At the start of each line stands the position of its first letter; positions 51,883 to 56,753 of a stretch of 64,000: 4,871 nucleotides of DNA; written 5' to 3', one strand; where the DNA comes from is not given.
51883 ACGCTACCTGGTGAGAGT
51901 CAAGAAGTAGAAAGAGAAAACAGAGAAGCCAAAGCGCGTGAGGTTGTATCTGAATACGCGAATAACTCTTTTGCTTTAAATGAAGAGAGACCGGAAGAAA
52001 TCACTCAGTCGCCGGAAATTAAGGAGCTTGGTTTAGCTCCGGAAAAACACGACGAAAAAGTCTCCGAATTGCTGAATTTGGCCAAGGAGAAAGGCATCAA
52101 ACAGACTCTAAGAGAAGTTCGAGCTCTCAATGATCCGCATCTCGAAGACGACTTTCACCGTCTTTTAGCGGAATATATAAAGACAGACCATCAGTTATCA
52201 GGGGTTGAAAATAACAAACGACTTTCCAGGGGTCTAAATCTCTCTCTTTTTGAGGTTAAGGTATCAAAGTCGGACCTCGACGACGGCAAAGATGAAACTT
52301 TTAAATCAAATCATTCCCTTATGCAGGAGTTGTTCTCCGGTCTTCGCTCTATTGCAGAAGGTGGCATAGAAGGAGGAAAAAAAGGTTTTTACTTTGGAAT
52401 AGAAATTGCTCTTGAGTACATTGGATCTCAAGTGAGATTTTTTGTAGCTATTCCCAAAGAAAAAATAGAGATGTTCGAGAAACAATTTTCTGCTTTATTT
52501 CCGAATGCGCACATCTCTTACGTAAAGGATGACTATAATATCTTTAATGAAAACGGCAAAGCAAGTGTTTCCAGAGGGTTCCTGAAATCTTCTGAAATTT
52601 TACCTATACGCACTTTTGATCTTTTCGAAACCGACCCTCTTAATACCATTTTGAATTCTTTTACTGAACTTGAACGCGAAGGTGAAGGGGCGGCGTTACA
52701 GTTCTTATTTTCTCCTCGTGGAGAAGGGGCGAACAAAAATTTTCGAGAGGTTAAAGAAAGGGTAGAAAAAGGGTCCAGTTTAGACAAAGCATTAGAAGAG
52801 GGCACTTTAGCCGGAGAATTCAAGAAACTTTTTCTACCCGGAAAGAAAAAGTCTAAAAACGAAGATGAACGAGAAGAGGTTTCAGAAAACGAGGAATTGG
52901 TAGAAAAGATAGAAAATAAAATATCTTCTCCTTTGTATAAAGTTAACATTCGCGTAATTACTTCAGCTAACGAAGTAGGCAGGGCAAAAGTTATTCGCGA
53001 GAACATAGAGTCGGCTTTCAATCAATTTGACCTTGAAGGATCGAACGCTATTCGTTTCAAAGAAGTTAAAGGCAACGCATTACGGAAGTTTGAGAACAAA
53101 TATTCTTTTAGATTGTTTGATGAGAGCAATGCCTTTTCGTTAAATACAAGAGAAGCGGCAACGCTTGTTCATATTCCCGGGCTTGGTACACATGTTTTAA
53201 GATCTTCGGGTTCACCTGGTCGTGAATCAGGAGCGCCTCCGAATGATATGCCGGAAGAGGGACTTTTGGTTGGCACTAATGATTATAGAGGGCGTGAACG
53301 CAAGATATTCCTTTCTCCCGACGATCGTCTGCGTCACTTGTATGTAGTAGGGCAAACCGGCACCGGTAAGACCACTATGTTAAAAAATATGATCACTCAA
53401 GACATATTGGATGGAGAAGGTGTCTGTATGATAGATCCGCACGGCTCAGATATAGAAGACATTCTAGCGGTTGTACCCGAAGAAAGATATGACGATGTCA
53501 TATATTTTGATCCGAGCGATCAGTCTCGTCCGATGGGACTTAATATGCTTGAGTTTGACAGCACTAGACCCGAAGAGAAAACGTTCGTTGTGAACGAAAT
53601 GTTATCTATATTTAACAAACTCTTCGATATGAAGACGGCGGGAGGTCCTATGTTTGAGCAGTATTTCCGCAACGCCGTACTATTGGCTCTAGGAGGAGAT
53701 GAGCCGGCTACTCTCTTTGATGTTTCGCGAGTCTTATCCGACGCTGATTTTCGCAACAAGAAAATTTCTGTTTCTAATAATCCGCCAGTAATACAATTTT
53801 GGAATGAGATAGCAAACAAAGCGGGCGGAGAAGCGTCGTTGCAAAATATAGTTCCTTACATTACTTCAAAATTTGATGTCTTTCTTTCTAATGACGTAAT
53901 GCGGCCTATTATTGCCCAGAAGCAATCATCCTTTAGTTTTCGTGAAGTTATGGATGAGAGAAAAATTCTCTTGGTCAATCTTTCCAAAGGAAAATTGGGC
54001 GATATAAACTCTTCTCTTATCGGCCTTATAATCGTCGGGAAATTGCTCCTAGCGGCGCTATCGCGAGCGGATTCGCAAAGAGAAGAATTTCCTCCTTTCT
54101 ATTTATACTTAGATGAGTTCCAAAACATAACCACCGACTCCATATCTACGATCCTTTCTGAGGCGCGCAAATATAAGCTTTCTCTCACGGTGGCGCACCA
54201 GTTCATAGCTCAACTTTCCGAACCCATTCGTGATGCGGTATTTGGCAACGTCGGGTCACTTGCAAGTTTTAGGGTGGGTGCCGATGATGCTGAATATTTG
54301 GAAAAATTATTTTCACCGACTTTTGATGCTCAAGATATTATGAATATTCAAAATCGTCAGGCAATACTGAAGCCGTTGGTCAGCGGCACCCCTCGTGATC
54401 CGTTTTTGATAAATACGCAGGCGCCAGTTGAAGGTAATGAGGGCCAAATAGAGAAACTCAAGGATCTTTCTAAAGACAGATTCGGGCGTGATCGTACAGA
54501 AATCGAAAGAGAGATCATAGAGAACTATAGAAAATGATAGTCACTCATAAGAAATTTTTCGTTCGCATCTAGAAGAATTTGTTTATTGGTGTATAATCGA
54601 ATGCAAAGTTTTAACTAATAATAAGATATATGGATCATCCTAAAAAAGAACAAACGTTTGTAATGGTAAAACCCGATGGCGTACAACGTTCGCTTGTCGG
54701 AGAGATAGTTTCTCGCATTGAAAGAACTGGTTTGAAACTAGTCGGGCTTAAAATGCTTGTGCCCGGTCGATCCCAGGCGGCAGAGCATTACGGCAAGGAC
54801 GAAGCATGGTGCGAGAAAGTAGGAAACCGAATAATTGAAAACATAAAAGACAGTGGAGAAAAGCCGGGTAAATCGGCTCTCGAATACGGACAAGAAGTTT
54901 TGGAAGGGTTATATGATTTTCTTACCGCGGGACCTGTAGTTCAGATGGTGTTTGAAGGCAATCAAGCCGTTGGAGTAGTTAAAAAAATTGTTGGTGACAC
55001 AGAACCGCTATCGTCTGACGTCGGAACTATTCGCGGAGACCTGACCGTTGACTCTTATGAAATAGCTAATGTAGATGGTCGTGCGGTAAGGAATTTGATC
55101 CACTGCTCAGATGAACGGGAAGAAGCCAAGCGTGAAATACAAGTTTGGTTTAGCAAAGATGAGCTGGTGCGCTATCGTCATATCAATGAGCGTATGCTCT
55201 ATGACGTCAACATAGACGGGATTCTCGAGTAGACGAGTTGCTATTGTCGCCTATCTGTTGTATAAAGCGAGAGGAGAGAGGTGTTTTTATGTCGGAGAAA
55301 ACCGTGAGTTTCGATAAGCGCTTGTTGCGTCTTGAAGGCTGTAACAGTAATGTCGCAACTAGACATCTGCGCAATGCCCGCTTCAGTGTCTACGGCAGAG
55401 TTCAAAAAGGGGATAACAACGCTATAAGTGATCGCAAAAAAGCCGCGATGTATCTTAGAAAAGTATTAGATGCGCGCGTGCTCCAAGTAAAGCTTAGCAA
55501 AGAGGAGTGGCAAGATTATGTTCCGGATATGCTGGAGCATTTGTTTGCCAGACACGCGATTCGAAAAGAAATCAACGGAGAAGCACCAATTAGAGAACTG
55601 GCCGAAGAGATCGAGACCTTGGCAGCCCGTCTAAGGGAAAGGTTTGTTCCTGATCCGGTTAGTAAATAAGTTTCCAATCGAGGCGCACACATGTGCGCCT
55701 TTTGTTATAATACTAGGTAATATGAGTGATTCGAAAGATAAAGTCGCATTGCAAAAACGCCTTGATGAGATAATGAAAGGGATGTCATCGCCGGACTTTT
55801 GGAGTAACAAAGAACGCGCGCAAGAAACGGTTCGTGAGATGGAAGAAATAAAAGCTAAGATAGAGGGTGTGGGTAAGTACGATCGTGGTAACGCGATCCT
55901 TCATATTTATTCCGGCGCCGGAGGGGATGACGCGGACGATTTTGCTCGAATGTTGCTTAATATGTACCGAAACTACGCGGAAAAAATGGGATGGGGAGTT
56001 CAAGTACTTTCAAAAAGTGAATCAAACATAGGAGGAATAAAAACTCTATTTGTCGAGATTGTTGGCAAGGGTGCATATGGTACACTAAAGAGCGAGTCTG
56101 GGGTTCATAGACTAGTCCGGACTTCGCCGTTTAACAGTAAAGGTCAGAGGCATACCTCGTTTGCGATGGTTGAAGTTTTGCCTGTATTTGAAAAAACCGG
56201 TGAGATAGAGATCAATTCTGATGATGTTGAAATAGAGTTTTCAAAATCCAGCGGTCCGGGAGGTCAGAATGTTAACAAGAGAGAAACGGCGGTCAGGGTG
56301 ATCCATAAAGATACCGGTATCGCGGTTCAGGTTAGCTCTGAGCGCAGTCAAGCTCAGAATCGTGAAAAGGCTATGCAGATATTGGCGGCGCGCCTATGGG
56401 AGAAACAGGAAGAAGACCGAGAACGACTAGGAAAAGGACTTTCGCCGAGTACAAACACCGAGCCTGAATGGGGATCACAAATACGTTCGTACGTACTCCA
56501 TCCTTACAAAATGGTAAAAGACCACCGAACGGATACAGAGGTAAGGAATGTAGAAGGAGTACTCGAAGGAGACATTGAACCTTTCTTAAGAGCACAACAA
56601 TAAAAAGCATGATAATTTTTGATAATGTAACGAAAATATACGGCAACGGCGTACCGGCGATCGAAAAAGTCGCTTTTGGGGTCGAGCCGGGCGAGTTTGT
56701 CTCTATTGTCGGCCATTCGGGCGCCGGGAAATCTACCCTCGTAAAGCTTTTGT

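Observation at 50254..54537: Acidic low-complexity protein plus TraG/VirD4/HerA-like ATPase inserted into the ribosomal supercluster between map and ndk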

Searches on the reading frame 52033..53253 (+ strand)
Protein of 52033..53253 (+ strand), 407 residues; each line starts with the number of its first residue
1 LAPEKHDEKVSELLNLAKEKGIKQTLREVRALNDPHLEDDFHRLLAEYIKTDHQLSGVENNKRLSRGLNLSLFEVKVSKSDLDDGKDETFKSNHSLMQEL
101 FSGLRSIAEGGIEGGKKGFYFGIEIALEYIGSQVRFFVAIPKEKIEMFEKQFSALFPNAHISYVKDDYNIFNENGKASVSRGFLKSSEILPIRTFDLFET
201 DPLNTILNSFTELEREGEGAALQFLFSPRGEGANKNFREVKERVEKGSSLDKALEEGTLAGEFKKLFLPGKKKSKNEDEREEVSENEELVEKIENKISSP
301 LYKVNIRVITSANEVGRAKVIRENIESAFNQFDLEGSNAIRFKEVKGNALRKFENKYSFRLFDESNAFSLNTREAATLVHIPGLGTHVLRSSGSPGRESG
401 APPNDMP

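Call 51: predict_structure(alignment_id=A3)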
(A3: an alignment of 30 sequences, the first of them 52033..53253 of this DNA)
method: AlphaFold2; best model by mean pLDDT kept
length: 407 residues; sequences in the alignment: 30
mean_pLDDT: 77.5   pTM: 0.78
mean pLDDT of the five models: 77.5, 77.4, 76.2, 76.0, 75.8
residues with pLDDT >= 90: 115; 70-90: 181; 50-70: 71; < 50: 40
segments of 3 or more residues with pLDDT < 50: 267-277, 384-407
pLDDT, mean of each block of 10 residues (from residue 1): 66 83 83 77 73 58 72 81 65 89 78 56 78 82 87 84 74 80 96 91 86 77 89 88 91 73 51 46 74 94 94 91 95 95 92 82 90 94 45 29 33
secondary structure, 60 per line:
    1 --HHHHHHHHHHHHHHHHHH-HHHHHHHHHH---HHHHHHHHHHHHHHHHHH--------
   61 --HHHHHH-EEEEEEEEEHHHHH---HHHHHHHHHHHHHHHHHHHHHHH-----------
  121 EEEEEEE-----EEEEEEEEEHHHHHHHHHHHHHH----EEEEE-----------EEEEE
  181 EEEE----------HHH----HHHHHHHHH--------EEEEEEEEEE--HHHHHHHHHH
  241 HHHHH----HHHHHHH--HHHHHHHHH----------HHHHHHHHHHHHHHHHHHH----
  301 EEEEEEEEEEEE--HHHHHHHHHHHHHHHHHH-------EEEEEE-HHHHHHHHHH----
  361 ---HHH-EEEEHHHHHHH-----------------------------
elements in order: H3-20 H22-31 H35-52 H63-68 E70-78 H79-83 H87-109 E121-127 E133-141 H142-155 E160-164 E176-184 H202-210 E219-228 H231-245 H250-256 H259-267 H278-296 E301-312 H315-332 E340-345 H347-356 E368-371 H372-378

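Call 71: search_protein_representatives(protein=window:52033-53253:+)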
Query: 407 residues. Proteins with E-value up to 0.001 (for the whole library): 909; up to 1e-10: 468; up to 1e-30: 102. The best 150 are listed.
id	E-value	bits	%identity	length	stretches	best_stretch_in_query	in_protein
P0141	3.2e-78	279.7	39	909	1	1-383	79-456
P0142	1.4e-75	271.0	39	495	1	1-386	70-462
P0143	2.3e-69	250.6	36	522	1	1-385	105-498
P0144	1.0e-68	248.5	37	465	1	2-382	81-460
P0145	3.8e-68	246.6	36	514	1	1-384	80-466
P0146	1.4e-67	244.7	39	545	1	1-385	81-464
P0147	1.6e-67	244.5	37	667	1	1-401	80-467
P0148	5.0e-66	239.6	35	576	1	2-386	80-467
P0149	6.8e-66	239.2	37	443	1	1-356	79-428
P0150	8.4e-66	238.9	35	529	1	5-384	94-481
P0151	3.5e-65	236.8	37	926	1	1-383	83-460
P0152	4.3e-65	236.5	36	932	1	1-384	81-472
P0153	1.4e-64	234.9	36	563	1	3-402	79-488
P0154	3.3e-64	233.6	36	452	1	1-393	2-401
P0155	2.5e-63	230.7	33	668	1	1-386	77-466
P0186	2.7e-47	178.0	33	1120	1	6-406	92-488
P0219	1.3e-35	139.5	31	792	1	59-407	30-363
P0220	2.4e-35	138.6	33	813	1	56-384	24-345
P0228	1.5e-33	132.7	30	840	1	59-407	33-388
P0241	7.7e-31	123.8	32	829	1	82-391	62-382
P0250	6.2e-29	117.5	31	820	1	61-384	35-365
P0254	5.9e-28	114.3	28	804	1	61-383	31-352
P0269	1.9e-26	109.4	32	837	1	61-403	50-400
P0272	9.5e-26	107.0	33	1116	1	78-383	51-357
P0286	2.0e-24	102.7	32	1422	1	88-383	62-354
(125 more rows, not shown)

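Call 72: list_cluster_members(proteins=[P0219, P0220, P0228, P0241, P0250, P0254, P0269, P0272, P0286, P0186])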
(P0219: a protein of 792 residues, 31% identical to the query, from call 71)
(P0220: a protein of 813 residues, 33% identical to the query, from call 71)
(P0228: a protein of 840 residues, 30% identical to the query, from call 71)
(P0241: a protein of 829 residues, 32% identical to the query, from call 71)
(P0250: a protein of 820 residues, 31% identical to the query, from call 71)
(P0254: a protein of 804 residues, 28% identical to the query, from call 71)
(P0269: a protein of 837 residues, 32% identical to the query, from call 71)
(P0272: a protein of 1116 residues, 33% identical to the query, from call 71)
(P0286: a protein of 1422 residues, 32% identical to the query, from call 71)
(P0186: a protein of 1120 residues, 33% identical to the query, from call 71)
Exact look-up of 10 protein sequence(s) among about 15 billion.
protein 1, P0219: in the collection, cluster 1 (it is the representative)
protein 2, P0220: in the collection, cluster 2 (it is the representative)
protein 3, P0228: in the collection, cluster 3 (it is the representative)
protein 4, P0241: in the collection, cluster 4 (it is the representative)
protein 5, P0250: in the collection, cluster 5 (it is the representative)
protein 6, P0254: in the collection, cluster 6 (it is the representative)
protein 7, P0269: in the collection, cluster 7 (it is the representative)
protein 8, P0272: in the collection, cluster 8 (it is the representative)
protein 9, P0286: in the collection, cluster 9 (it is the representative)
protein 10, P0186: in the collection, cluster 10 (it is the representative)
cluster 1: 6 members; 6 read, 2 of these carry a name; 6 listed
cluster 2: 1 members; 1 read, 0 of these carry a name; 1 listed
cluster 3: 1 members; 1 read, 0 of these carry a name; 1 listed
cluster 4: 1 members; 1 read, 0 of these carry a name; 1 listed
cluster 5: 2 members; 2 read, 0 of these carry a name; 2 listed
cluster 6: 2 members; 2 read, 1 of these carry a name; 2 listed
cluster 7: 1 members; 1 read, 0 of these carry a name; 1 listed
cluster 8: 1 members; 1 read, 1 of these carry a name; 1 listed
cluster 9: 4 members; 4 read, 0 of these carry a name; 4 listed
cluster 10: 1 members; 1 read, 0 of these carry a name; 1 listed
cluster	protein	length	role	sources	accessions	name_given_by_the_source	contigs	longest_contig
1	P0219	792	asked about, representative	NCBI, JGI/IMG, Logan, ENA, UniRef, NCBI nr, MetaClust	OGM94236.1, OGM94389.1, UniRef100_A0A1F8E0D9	hypothetical protein A2524_01015 [Candidatus Wolfebacteria bacterium RIFOXYD12_FULL_48_21] | Uncharacterized protein n=1 Tax=Candidatus Wolfebacteria bacterium RIFOXYD1_FULL_48_65 ... | MAG: hypothetical protein A2610_02960 [Candidatus Wolfebacteria bacterium ...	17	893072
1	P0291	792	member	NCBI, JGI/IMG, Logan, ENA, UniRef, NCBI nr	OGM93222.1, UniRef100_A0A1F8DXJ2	hypothetical protein A2372_02345 [Candidatus Wolfebacteria bacterium RIFOXYB1_FULL_54_12] | DUF8128 domain-containing protein n=1 Tax=Candidatus Wolfebacteria bacterium ... | MAG: hypothetical protein A2372_02345 [Candidatus Wolfebacteria bacterium ...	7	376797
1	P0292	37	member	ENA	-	-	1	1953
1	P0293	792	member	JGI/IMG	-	-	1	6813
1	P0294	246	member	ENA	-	-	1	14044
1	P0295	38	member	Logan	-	-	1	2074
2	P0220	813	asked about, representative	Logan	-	-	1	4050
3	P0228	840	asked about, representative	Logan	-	-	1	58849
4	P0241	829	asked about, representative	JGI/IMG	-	-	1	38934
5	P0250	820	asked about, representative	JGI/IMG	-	-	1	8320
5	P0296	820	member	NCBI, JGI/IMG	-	-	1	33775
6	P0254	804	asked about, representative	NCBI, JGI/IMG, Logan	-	type IV secretory pathway TraG/TraD family ATPase VirD4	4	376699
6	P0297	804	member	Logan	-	-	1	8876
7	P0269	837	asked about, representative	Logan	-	-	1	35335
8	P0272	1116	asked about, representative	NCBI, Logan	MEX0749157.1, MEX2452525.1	MAG: type IV secretory system conjugative DNA transfer family protein [Candidatus ...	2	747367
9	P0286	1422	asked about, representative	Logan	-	-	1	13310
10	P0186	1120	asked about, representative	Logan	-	-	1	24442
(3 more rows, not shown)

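Call 73: find_encoding_contigs(protein=P0219, flank=10000, max_places=1)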
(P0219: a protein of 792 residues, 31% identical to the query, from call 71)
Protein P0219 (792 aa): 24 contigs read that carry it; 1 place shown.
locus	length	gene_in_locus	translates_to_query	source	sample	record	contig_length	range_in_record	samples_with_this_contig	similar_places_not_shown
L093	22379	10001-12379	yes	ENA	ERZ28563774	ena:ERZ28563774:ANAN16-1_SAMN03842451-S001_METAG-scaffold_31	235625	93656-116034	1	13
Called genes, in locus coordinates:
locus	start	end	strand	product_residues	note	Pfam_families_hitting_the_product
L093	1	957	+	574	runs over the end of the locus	PF00133:tRNA-synt_1, PF01406:tRNA-synt_1e (faint), PF09334:tRNA-synt_1g, PF19303:Anticodon_3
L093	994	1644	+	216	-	PF09335:VTT_dom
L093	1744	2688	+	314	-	PF01471:PG_binding_1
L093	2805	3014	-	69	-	-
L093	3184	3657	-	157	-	PF06725:3D (weak)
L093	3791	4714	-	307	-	PF00551:Formyl_trans_N, PF02911:Formyl_trans_C (faint)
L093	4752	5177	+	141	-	-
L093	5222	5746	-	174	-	PF01327:Pep_deformylase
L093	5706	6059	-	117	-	-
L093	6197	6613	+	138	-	PF00892:EamA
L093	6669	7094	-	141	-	-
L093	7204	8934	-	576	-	PF13231:PMT_2 (faint)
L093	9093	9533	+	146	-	PF03703:bPH_2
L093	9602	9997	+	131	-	-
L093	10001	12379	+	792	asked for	PF26449:DUF8128, PF01935:DUF87 (weak), PF02534:T4SS-DNA_transf (weak), PF10412:TrwB_AAD_bind (weak), PF25199:nSTAND_NTPase5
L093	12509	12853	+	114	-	-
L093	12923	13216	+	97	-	-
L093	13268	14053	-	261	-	PF18912:DZR_2 (weak), PF00156:Pribosyltran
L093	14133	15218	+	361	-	PF06723:MreB_Mbl (faint), PF11104:PilM_2, PF14450:FtsA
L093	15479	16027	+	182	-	-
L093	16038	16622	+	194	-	PF04350:PilO (faint)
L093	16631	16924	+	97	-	-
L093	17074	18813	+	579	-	PF05157:MshEN, PF13555:AAA_29 (faint), PF00437:T2SSE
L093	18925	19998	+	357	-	PF00437:T2SSE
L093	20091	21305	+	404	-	PF00482:T2SSF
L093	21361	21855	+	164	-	PF07963:N_methyl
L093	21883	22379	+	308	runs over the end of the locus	PF06750:A24_N_bact, PF01478:Peptidase_A24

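Call 74: find_encoding_contigs(protein=P0254, flank=10000, max_places=1)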
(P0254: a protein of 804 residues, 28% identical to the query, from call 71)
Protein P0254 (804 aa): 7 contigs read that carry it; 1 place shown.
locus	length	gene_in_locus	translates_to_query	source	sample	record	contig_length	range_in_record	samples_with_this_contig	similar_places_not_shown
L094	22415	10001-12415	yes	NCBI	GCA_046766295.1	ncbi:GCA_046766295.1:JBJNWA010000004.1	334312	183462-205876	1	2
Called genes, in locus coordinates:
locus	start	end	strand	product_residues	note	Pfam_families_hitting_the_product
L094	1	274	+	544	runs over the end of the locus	PF00512:HisKA, PF02518:HATPase_c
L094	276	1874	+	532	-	PF00005:ABC_tran, PF13175:AAA_15 (faint), PF13476:AAA_23 (faint), PF13555:AAA_29 (faint), PF20703:nSTAND1 (faint), PF01926:MMR_HSR1 (faint), PF13304:AAA_21 (weak), PF00005:ABC_tran, +1 more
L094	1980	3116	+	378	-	PF13439:Glyco_transf_4, PF13579:Glyco_trans_4_4, PF20706:GT4-conflict, PF00534:Glycos_transf_1, PF13692:Glyco_trans_1_4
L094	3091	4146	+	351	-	PF03816:LytR_cpsA_psr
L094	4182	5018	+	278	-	PF00535:Glycos_transf_2, PF13641:Glyco_tranf_2_3, PF13632:Glyco_trans_2_3 (faint)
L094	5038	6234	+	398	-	PF22694:CtpB_N-like, PF00595:PDZ, PF13180:PDZ_2, PF17820:PDZ_6, PF03572:Peptidase_S41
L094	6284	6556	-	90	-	PF01016:Ribosomal_L27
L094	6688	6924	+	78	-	-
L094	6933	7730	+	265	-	PF08478:POTRA_1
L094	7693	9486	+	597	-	-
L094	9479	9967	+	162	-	-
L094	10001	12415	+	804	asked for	PF26449:DUF8128, PF02534:T4SS-DNA_transf (faint), PF01935:DUF87, PF10412:TrwB_AAD_bind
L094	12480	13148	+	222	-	-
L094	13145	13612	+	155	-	-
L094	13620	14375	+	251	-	-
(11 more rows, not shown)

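Call 83: fold_search(model_id=the predicted structure, library=pdb)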
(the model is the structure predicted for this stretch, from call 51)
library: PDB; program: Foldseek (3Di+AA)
matches with E <= 10: 877; with E <= 0.001: 14
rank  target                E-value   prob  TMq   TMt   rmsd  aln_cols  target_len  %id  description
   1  7o42_E                4.7e-07  1.00  0.41  0.20   7.5       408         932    9  TrwK/VirB4unbound trimer of dimers complex (with Hcp1) from the R388 type IV secretion system determined by cryo-EM. (released 2022-06-22)
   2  7o42_A                1.5e-06  1.00  0.42  0.20   6.8       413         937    8  TrwK/VirB4unbound trimer of dimers complex (with Hcp1) from the R388 type IV secretion system determined by cryo-EM. (released 2022-06-22)
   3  8rtb_B                3.0e-06  1.00  0.40  0.27   7.2       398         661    8  Extended inner membrane complex (IMC) protomer structure (TrwM/VirB3-TrwK/VirB4-TrwI/VirB6-TrwG/VirB8-TrwE/VirB10) fro (released 2024-06-19)
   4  8rtd_P                3.1e-06  1.00  0.40  0.24   7.2       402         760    8  Stalk-Arches-IMC structure from the fully-assembled R388 type IV secretion system determined by cryo-EM. (released 2024-06-19)
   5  8rtd_V                3.3e-06  1.00  0.40  0.25   7.2       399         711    8  Stalk-Arches-IMC structure from the fully-assembled R388 type IV secretion system determined by cryo-EM. (released 2024-06-19)
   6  7o43_A                3.5e-06  1.00  0.37  0.21   8.6       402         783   11  TrwK/VirB4unbound dimer complex from R388 type IV secretion system determined by cryo-EM. (released 2022-06-22)
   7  8rtd_h                4.3e-06  1.00  0.40  0.36   7.3       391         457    8  Stalk-Arches-IMC structure from the fully-assembled R388 type IV secretion system determined by cryo-EM. (released 2024-06-19)
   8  7o41_B                6.7e-06  1.00  0.39  0.25   7.7       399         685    9  Hexameric composite model of the Inner Membrane Complex (IMC) with the Arches from the fully-assembled R388 type IV se (released 2022-06-22)
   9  7o43_B                1.3e-05  1.00  0.41  0.23   7.2       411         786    8  TrwK/VirB4unbound dimer complex from R388 type IV secretion system determined by cryo-EM. (released 2022-06-22)
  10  8rtd_g                2.2e-05  1.00  0.37  0.22   8.3       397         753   10  Stalk-Arches-IMC structure from the fully-assembled R388 type IV secretion system determined by cryo-EM. (released 2024-06-19)
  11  8rtb_A                2.7e-05  1.00  0.39  0.24   8.2       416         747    9  Extended inner membrane complex (IMC) protomer structure (TrwM/VirB3-TrwK/VirB4-TrwI/VirB6-TrwG/VirB8-TrwE/VirB10) fro (released 2024-06-19)
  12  8rtd_O                2.7e-05  1.00  0.39  0.22   8.2       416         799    9  Stalk-Arches-IMC structure from the fully-assembled R388 type IV secretion system determined by cryo-EM. (released 2024-06-19)
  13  8rtd_T                2.7e-05  1.00  0.39  0.22   8.2       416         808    9  Stalk-Arches-IMC structure from the fully-assembled R388 type IV secretion system determined by cryo-EM. (released 2024-06-19)
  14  7o41_A                2.4e-04  1.00  0.39  0.23   8.1       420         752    9  Hexameric composite model of the Inner Membrane Complex (IMC) with the Arches from the fully-assembled R388 type IV se (released 2022-06-22)
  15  1vdh_A                1.8e-03  0.82  0.18  0.26  21.7       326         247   10  Structure-based functional identification of a novel heme-binding protein from thermus thermophilus HB8 (released 2004-09-22)
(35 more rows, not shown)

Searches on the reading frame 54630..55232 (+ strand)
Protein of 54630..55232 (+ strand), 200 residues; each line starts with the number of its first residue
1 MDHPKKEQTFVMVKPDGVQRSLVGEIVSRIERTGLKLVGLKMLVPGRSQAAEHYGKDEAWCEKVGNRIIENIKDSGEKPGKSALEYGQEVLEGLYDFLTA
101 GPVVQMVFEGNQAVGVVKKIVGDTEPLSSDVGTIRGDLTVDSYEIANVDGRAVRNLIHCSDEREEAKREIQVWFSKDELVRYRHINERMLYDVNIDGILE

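Call 3: search_protein_families(library=pfam, proteins=[window:54630-55232:+], max_evalue=0.1)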
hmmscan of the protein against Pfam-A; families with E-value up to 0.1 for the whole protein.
window:54630-55232:+ (200 aa): 1 family
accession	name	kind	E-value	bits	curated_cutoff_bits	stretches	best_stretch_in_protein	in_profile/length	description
PF00334.24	NDK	-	1.4e-38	132.3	27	2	87-178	53-134/135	Nucleoside diphosphate kinase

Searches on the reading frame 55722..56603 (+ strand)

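Call 84: search_protein_families(library=pfam, proteins=[window:55722-56603:+], max_evalue=0.001)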
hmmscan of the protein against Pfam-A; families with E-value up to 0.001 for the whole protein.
window:55722-56603:+ (293 aa): 2 families
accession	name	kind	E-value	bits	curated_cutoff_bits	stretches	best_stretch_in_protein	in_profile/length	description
PF03462.23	PCRF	-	4e-44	151.2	24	1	51-150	95-194/194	PCRF domain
PF00472.26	RF-1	-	1.3e-35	122.2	35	1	161-269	4-116/116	RF-1 domain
